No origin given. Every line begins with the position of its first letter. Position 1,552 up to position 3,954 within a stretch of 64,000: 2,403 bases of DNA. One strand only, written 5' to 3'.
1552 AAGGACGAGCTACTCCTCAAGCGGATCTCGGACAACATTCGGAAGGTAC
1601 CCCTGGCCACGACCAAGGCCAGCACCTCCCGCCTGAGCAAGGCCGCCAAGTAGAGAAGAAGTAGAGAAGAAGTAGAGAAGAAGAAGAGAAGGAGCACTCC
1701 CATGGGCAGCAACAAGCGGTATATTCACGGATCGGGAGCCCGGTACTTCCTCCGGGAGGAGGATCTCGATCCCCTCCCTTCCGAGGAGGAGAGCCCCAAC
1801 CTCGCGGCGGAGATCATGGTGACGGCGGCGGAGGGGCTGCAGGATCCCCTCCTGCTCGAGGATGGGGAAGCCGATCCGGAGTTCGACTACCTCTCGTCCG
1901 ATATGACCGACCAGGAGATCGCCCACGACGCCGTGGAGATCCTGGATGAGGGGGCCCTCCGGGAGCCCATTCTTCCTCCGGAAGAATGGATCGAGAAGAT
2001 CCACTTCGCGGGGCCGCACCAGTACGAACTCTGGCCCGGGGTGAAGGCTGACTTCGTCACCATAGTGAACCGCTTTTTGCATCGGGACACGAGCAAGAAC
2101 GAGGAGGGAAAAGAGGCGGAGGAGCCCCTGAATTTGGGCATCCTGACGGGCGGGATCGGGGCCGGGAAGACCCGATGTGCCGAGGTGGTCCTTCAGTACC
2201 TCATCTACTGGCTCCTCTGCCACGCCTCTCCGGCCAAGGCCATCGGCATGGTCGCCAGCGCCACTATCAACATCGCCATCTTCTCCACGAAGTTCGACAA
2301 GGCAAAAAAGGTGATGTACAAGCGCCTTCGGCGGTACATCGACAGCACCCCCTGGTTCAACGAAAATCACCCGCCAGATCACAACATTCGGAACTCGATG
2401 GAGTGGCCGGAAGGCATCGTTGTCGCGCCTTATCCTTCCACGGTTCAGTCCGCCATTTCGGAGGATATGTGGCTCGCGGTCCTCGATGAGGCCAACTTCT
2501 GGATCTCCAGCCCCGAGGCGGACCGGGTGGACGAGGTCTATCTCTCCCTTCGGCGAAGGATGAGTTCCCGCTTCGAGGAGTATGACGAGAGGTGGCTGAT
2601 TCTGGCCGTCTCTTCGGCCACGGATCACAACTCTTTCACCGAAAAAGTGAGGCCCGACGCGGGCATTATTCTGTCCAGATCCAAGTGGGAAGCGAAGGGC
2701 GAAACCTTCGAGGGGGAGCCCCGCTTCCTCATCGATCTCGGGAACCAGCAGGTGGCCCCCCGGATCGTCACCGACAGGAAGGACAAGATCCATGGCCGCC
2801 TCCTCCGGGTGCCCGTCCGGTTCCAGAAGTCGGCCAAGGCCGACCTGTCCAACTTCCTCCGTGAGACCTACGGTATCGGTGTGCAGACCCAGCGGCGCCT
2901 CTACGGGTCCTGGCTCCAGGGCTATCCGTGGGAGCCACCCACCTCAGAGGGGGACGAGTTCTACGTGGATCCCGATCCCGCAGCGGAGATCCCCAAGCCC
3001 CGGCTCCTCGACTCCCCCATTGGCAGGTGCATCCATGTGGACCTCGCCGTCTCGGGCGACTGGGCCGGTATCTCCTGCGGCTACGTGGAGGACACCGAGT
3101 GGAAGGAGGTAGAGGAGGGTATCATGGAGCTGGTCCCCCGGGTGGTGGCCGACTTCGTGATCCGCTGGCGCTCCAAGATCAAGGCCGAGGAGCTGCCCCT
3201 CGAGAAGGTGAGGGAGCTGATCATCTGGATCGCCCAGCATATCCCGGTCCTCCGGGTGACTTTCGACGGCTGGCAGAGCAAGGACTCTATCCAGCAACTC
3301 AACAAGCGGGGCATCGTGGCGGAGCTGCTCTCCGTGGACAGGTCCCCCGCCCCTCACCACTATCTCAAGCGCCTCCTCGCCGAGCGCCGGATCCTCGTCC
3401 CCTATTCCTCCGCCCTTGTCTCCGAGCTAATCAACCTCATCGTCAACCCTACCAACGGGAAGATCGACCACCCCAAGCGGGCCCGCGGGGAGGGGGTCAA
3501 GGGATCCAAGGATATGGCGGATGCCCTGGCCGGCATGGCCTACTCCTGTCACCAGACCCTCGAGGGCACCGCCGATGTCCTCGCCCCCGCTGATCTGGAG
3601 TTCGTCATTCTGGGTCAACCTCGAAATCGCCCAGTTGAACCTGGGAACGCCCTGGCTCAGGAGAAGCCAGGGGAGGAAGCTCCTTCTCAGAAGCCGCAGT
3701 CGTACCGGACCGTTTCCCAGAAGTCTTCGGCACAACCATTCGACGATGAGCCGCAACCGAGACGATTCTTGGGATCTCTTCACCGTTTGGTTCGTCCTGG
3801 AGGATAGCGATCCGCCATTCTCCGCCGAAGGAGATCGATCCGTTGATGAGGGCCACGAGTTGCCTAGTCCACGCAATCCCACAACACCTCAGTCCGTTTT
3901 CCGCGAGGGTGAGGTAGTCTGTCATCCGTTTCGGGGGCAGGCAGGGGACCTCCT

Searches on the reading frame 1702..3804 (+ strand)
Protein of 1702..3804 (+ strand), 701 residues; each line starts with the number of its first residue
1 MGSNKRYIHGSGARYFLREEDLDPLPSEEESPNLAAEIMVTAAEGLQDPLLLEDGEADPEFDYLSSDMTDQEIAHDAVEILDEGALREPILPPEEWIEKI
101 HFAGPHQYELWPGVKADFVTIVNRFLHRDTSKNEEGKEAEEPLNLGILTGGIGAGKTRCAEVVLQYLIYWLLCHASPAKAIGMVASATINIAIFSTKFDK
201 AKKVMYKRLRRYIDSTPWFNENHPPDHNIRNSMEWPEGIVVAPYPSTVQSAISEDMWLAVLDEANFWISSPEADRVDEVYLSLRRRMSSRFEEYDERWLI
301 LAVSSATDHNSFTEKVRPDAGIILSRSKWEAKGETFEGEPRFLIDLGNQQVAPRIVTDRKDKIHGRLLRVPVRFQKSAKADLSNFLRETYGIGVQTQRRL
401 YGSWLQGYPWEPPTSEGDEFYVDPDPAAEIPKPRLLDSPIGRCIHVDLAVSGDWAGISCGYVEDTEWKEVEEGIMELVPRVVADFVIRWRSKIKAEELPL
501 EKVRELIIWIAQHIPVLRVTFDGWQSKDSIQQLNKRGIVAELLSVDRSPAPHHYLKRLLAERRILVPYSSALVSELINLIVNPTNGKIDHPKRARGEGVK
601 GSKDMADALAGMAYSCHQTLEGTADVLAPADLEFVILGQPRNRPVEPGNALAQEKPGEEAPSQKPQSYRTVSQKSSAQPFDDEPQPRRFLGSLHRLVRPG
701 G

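Call 7: search_protein_families(library=pfam, proteins=[window:1702-3804:+], max_evalue=0.01)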
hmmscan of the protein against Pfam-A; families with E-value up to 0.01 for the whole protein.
window:1702-3804:+ (701 aa): 0 families

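Call 17: search_protein_families(library=phrogs, proteins=[window:1702-3804:+], max_evalue=0.001)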
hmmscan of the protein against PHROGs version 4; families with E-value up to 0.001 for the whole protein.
window:1702-3804:+ (701 aa): 1 family
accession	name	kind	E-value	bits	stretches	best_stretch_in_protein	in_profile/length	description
phrog_2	-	head and packaging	4.4e-10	40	1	147-621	281-594/807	terminase large subunit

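Call 84: search_dna_similar(query=window:1702-3804:+, collection=phages, mode=protein, max_rows=15)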
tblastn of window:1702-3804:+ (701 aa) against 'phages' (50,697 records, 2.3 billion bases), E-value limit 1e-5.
Records with a match: 351; places in all: 353; records where one place covers at least 80% of the query: 2.
Best place of each record, by identity: <60% 351.
By first word of the organism name: Streptomyces 127; Gordonia 105; Vibrio 35; Rhizobium 16; Rhodococcus 15; Pseudomonas 12; Maribacter 8; Tsukamurella 6; Rhodobacter 5; Stenotrophomonas 4; and 14 more.
By host as written in the record: Gordonia terrae 3612 81; Streptomyces griseus ATCC 10137 52; Streptomyces lividans JI 1326 29; Streptomyces viridochromogenes DSM40736 12; - 11; Streptomyces sanglieri UNT16F27A 9; Maribacter forsetii DSM18668 8; Gordonia sp. 7; and 76 more.
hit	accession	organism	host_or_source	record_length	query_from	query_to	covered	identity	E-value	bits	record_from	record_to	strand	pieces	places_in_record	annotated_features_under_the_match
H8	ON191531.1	Rhodococcus phage Mbo2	Rhodococcus opacus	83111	105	700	85%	26.3%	6e-37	155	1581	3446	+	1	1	terminase large subunit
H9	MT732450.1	Maribacter phage Colly_1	Maribacter forsetii DSM18668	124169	94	631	77%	29.1%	6e-44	176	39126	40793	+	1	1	terminase large subunit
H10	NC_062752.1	Maribacter phage Colly_1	Maribacter forsetii DSM18668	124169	94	631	77%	29.1%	6e-44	176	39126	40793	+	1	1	terminase large subunit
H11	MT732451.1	Maribacter phage Molly_1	Maribacter forsetii DSM18668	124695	94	631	77%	29.1%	6e-44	176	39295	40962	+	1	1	terminase large subunit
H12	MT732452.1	Maribacter phage Molly_2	Maribacter forsetii DSM18668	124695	94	631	77%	29.1%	6e-44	176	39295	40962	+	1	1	terminase large subunit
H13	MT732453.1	Maribacter phage Molly_3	Maribacter forsetii DSM18668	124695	94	631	77%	29.1%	6e-44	176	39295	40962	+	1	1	terminase large subunit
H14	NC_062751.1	Maribacter phage Molly_1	Maribacter forsetii DSM18668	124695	94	631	77%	29.1%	6e-44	176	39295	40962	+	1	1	terminase large subunit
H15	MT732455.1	Maribacter phage Molly_5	Maribacter forsetii DSM18668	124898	94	631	77%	29.1%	6e-44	176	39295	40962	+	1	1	terminase large subunit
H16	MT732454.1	Maribacter phage Molly_4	Maribacter forsetii DSM18668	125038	94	631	77%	29.1%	6e-44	176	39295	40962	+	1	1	terminase large subunit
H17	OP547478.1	Vibrio phage 29Fa.3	Vibrio parahaemolyticus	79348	109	614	72%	29.6%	3e-45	181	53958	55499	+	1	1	hypothetical protein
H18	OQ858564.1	Vibrio phage CAU_VPP01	Vibrio parahaemolyticus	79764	109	614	72%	29.4%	6e-45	179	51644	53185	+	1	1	terminase large subunit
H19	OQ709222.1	Rhodococcus phage Trogglehumper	Rhodococcus erythropolis NRRL B-1574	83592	50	614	81%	26.2%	6e-39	161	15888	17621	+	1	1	29: terminase | 28: hypothetical protein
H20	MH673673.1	Thermus phage phiLo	Thermus thermophilus HB8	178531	147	611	66%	31.7%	2e-40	166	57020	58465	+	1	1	hypothetical protein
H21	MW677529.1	Rhodobacter phage RcZahn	Rhodobacter capsulatus YW1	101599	110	614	72%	28.1%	6e-43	174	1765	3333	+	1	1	3: terminase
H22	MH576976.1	Gordonia phage Teatealatte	Gordonia terrae 3612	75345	142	679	77%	26.2%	6e-35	149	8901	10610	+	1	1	10: terminase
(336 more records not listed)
